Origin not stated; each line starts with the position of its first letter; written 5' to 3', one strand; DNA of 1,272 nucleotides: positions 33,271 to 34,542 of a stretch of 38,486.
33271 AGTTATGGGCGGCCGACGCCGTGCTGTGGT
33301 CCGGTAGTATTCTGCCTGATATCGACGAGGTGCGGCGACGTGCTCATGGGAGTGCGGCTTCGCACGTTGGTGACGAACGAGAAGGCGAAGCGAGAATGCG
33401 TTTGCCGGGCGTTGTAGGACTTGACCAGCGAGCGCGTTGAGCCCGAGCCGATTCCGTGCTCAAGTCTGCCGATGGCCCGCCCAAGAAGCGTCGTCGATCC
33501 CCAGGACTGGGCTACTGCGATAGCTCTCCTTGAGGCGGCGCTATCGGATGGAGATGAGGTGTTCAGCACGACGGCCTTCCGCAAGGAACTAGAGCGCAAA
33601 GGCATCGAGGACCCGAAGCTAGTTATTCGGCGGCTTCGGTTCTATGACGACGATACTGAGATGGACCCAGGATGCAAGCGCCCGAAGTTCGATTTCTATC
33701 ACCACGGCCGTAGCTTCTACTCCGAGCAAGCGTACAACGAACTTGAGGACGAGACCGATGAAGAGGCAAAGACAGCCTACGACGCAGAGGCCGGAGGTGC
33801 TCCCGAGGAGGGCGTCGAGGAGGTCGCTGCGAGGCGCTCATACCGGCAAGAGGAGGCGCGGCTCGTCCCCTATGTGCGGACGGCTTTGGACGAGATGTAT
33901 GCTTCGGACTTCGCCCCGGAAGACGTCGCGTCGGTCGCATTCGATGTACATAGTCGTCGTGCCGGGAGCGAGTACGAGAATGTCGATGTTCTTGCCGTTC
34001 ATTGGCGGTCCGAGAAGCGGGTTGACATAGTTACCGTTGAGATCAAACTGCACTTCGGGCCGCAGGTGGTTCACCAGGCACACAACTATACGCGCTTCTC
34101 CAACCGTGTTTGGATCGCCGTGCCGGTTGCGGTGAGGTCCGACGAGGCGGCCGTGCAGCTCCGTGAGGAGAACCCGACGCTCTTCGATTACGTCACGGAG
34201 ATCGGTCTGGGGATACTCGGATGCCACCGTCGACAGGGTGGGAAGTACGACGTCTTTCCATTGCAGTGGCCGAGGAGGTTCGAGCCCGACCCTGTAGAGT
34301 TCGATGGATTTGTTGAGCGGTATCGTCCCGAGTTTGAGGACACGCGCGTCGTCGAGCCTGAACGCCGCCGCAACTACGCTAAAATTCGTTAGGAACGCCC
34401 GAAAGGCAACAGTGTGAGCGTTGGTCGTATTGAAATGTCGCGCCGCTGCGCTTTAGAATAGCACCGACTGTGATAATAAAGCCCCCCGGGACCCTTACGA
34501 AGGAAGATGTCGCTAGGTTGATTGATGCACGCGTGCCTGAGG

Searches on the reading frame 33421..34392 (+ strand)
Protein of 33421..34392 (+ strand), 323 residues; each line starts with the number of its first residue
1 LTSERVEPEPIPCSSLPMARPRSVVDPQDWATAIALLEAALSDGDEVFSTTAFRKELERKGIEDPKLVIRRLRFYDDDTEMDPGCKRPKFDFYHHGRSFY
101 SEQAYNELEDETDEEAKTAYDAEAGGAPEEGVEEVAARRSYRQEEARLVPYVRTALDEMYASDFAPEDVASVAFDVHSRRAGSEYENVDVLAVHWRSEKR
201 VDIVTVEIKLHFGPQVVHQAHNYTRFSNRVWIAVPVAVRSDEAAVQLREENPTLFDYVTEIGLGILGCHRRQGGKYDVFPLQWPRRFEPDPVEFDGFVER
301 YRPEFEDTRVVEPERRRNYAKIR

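Call 3: search_protein_families(library=pfam, proteins=[window:33421-34392:+], max_evalue=1)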
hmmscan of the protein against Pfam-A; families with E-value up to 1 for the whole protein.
window:33421-34392:+ (323 aa): 2 families
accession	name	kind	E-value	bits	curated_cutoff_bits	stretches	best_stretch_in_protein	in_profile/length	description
PF22511.2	PBP2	-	0.026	14.7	27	1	53-73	23-43/63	PolB1 Binding Protein 2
PF04538.17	BEX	-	0.056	14.6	26.1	1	102-162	2-64/106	Brain expressed X-linked like family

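Call 4: search_protein_families(library=padloc, proteins=[window:33421-34392:+], max_evalue=1)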
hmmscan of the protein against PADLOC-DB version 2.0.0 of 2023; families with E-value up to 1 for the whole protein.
window:33421-34392:+ (323 aa): 0 families

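Call 5: search_protein_families(library=ncbifam, proteins=[window:33421-34392:+], max_evalue=1)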
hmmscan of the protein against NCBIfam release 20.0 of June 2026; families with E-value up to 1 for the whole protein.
window:33421-34392:+ (323 aa): 0 families

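Call 17: find_homologous_proteins(query=window:33472-34392:+, max_evalue=0.001)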
Query window:33472-34392:+ (306 aa): 106 proteins with E <= 0.001 among 4021 candidates.
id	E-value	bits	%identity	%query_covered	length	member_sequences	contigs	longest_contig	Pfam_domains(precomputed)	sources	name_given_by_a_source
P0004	5.5e-192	655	94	100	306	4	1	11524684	-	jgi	jgi:hypothetical protein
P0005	3.8e-109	383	61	90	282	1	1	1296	-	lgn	-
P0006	1.7e-101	358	57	96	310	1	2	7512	-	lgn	-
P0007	2.4e-92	328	51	97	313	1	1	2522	-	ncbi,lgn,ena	-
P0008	4.3e-91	324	52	97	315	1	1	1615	-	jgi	jgi:hypothetical protein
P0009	3.1e-87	311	50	98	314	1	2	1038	-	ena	-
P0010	1.3e-86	309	54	94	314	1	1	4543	-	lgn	-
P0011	7.9e-85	303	48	97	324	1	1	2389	-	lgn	-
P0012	3.8e-84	301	48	96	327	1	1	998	-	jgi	jgi:hypothetical protein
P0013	4.7e-84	301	48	96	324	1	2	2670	-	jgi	jgi:hypothetical protein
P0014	8.0e-84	300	47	99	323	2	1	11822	-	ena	-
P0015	2.1e-83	298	50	96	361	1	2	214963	-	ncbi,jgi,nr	ncbi:MAG TPA: hypothetical protein VH374_16140 [Polyangia bacterium]|jgi:hypothetical protein|nr:hyp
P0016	3.2e-82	295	48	97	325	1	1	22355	-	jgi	jgi:hypothetical protein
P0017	2.9e-80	288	49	97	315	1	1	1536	-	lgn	-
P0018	1.2e-79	286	48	98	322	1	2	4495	-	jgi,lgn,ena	jgi:hypothetical protein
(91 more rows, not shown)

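Call 18: find_encoding_contigs(protein=P0004, flank=10000, max_places=4)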
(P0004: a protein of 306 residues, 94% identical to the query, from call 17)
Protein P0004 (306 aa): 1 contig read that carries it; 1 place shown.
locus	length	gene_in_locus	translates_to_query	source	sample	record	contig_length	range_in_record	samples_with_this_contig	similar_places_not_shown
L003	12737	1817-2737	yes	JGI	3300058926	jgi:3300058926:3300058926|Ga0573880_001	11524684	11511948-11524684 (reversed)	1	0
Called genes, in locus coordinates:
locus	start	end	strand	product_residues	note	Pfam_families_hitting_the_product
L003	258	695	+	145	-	-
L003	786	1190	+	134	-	-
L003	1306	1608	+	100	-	-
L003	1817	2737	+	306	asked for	-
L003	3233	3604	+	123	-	PF14078:DUF4259 (weak)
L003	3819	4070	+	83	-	-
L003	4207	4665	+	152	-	PF21837:DUF6896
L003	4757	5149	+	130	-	-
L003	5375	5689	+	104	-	-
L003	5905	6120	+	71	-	-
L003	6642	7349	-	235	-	-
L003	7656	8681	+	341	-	PF04471:Mrr_cat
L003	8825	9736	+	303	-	PF18863:AbiJ_NTD4, PF14355:Abi_C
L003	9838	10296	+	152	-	PF21837:DUF6896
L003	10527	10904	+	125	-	-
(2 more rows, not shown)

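Call 19: find_encoding_contigs(protein=P0015, flank=8000, max_places=3)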
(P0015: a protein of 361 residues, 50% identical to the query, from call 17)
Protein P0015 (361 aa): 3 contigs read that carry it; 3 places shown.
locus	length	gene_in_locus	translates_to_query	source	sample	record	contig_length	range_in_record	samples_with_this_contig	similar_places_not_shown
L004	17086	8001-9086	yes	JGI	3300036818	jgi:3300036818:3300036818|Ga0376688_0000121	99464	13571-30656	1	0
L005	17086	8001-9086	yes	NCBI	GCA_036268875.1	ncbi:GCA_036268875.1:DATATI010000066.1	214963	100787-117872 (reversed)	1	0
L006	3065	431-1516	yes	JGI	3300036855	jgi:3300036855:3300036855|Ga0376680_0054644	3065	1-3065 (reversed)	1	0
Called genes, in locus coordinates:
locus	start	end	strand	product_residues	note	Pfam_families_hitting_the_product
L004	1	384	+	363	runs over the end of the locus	PF02424:ApbE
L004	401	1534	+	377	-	PF00070:Pyr_redox (faint), PF00890:FAD_binding_2 (faint), PF01266:DAO, PF05834:Lycopene_cycl (faint), PF07992:Pyr_redox_2 (faint), PF13450:NAD_binding_8 (faint)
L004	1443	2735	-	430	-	PF00817:IMS, PF11799:IMS_C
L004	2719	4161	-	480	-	-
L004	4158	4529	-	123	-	-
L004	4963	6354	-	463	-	PF00206:Lyase_1, PF10415:FumaraseC_C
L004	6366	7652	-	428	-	PF00481:PP2C, PF13672:PP2C_2, PF07228:SpoIIE (faint), PF00027:cNMP_binding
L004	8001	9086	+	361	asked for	-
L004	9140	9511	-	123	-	PF18478:PIN_10, PF18480:DUF5615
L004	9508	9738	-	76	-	PF04255:DUF433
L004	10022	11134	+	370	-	PF21036:EryCIII-like_N, PF00201:UDPGT, PF06722:EryCIII-like_C, PF04101:Glyco_tran_28_C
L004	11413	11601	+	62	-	-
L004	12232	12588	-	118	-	PF03083:MtN3_slv (weak), PF04193:PQ-loop (weak)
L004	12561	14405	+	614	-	PF19291:TREH_N, PF00723:Glyco_hydro_15, PF13176:TPR_7 (faint)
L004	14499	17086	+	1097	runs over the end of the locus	PF00128:Alpha-amylase, PF16657:Malt_amylase_C, PF18085:Mak_N_cap (weak)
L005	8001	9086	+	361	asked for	-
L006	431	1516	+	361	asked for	-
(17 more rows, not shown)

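Call 29: search_solved_structures(query=A2, max_evalue=10, show_alignments=2)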
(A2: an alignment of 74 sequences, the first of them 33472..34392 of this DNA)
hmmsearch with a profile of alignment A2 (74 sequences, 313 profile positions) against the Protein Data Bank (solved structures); distinct sequences matched with E-value up to 10: 0.

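Call 33: find_related_loci(query=A2, collection=genome_contigs, flank=8000)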
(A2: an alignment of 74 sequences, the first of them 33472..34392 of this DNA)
Query A2 (306 aa) in genome_contigs; peptide patterns used: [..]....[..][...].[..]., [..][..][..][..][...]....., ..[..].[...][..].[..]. (x = any residue, [..] = any of these).
96 stretches matched a pattern; 25 encode a relative of the query (tblastn E <= 1e-3); 25 distinct loci.
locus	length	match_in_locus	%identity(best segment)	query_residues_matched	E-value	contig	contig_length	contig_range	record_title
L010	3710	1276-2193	94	1-306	0e+0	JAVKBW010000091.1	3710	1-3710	MAG: Alphaproteobacteria bacterium isolate F4-SAH-03 k141_73047, whole genome shotgun sequence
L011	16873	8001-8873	47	12-306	1e-84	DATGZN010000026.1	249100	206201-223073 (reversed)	MAG TPA_asm: Bryobacteraceae bacterium isolate SMAG_U10665 k141_381181, whole genome shotgun sequence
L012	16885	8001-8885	48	10-306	2e-80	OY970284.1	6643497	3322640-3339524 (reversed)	MAG: Thermoanaerobaculia bacterium isolate MFD05513.bin.1.42 genome assembly, chromosome: 1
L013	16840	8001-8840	47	12-295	2e-78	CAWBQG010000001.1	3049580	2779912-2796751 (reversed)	MAG: uncultured Acidobacteriaceae bacterium isolate MFD01828.bin.1.38 genome assembly, contig: contig_12963, whole genom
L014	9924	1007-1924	43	6-305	5e-78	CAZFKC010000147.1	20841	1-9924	MAG TPA_asm: uncultured Nannocystaceae bacterium isolate binchicken_co199_105 genome assembly, contig: NODE_1914_length_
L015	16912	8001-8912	45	4-302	6e-76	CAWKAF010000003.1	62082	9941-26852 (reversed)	MAG: uncultured delta proteobacterium isolate MFD03399.bin.2.8 genome assembly, contig: contig_10612, whole genome shotg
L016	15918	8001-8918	44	2-302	4e-75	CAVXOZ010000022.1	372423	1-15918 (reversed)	MAG: uncultured delta proteobacterium isolate MFD00731.bin.2.198 genome assembly, contig: contig_9711, whole genome shot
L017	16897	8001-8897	44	9-305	1e-72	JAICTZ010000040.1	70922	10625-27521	MAG: Polyangiaceae bacterium isolate GZL_ISSM_2_bin.46 k141_728345_length_70922_cov_46.5803, whole genome shotgun sequen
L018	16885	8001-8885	44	4-296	2e-72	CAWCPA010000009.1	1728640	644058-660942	MAG: uncultured delta proteobacterium isolate MFD09495.bin.1.134 genome assembly, contig: contig_90, whole genome shotgu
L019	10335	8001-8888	44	12-302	3e-71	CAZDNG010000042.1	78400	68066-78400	MAG TPA_asm: uncultured Polyangiaceae bacterium isolate binchicken_co50_422 genome assembly, contig: NODE_298_length_784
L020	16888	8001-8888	43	2-306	5e-71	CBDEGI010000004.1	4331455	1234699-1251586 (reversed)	MAG: Bryobacterales bacterium isolate 10a21c94-7eb8-427e-b2a2-b5379825a615 genome assembly, contig: contig_4, whole geno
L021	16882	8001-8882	43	10-300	2e-70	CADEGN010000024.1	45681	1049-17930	MAG: uncultured Myxococcales bacterium isolate Myxococcales sp. RBC066 genome assembly, contig: MAG066_24, whole genome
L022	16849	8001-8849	45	11-297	1e-70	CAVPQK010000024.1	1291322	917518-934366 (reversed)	MAG: Bryobacterales bacterium isolate MFD00082.bin.1.148 genome assembly, contig: contig_8220, whole genome shotgun sequ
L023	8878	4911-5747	46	11-296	2e-68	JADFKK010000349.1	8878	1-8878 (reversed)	MAG: Planctomycetota bacterium isolate B47T1L10 B47T1L10_NODE13475, whole genome shotgun sequence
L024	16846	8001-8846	46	16-297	3e-67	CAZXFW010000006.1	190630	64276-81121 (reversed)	MAG TPA_asm: uncultured Polyangiales bacterium isolate binchicken_co245_13 genome assembly, contig: NODE_24_length_19063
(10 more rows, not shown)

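Call 37: predict_structure(alignment_id=A2)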
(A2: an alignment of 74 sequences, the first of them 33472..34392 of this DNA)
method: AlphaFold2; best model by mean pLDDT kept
length: 306 residues; sequences in the alignment: 74
mean_pLDDT: 92.1   pTM: 0.88
mean pLDDT of the five models: 92.1, 91.3, 91.2, 91.0, 90.6
residues with pLDDT >= 90: 248; 70-90: 38; 50-70: 18; < 50: 2
segments of 3 or more residues with pLDDT < 50: none
pLDDT, mean of each block of 10 residues (from residue 1): 72 98 93 96 96 95 95 95 97 95 86 66 88 97 91 92 84 96 96 97 98 98 95 98 98 94 98 97 94 86 66
secondary structure, 60 per line:
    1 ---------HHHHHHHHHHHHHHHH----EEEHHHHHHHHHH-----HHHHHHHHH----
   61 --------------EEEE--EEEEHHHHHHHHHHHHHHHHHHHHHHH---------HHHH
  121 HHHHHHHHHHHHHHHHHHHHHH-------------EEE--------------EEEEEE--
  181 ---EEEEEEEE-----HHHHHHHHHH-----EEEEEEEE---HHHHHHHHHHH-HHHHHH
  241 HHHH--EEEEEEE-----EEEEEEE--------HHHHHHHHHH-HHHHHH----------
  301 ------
elements in order: H10-25 E30-32 H33-42 H48-56 E75-78 E81-84 H85-107 H117-142 E156-158 E173-178 E184-191 H197-206 E212-219 H223-233 H235-244 E247-253 E259-265 H274-283 H285-290

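Call 42: fold_search(model_id=the predicted structure, library=pdb)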
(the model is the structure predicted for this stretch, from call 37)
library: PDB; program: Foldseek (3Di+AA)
matches with E <= 10: 496; with E <= 0.001: 0
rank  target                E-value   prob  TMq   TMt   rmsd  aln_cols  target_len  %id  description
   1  2ph7_B                4.4e-03  0.63  0.20  0.26  19.8       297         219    9  Crystal structure of AF2093 from Archaeoglobus fulgidus (released 2007-05-08)
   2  6g2h_A                2.1e-02  0.38  0.25  0.12  15.3       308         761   12  Filament of acetyl-CoA carboxylase and BRCT domains of BRCA1 (ACC-BRCT) core at 4.6 A resolution (released 2018-06-13)
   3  2wj0_A                4.5e-02  0.25  0.14  0.26  15.2       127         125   14  Crystal structures of Holliday junction resolvases from Archaeoglobus fulgidus bound to DNA substrate (released 2009-05-26)
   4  6z9u_D                8.6e-02  0.30  0.18  0.31  10.6       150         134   11  Crystal structure of a TSEN15-34 heterodimer. (released 2021-06-30)
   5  2g3w_B                9.7e-02  0.25  0.20  0.29  12.5       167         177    8  The Crystal Structure of YaeQ Protein from Xanthomonas axonopodis pv. citri (released 2007-02-27)
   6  6g2d_C                1.2e-01  0.35  0.25  0.05   9.5       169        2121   15  Citrate-induced acetyl-CoA carboxylase (ACC-Cit) filament at 5.4 A resolution (released 2018-06-13)
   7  3w4s_B                1.2e-01  0.11  0.09  0.10  11.4       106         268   15  Myo-inositol kinase from Thermococcus kodakarensis (released 2013-06-12)
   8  6q1h_G                1.2e-01  0.23  0.21  0.25  13.9       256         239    9  Structure of P. aeruginosa ATCC27853 NucC, cAAA-bound form (released 2019-12-25)
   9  6q1h_A                1.2e-01  0.23  0.21  0.25  14.0       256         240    9  Structure of P. aeruginosa ATCC27853 NucC, cAAA-bound form (released 2019-12-25)
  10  7esy_B                1.3e-01  0.09  0.13  0.06  16.8       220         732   11  Crystal structure of the complex formed by Wolbachia cytoplasmic incompatibility factors CidA and CidBND1-ND2 from wPi (released 2021-11-10)
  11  2wj0_B                1.6e-01  0.35  0.16  0.32   6.4       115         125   13  Crystal structures of Holliday junction resolvases from Archaeoglobus fulgidus bound to DNA substrate (released 2009-05-26)
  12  8hmy_D                1.7e-01  0.20  0.17  0.30  10.4       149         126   11  Cryo-EM structure of the human pre-catalytic TSEN/pre-tRNA complex (released 2023-04-19)
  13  2zyz_C                1.7e-01  0.16  0.11  0.26  10.9       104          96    5  Pyrobaculum aerophilum splicing endonuclease (released 2009-06-23)
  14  8hmy_B                1.7e-01  0.08  0.13  0.15  29.1       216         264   12  Cryo-EM structure of the human pre-catalytic TSEN/pre-tRNA complex (released 2023-04-19)
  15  6dnd_A                1.9e-01  0.16  0.15  0.12   8.6       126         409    9  Crystal structure of wild-type (WT) human Glutamate oxaloacetate transaminase 1 (GOT1) (released 2018-11-14)
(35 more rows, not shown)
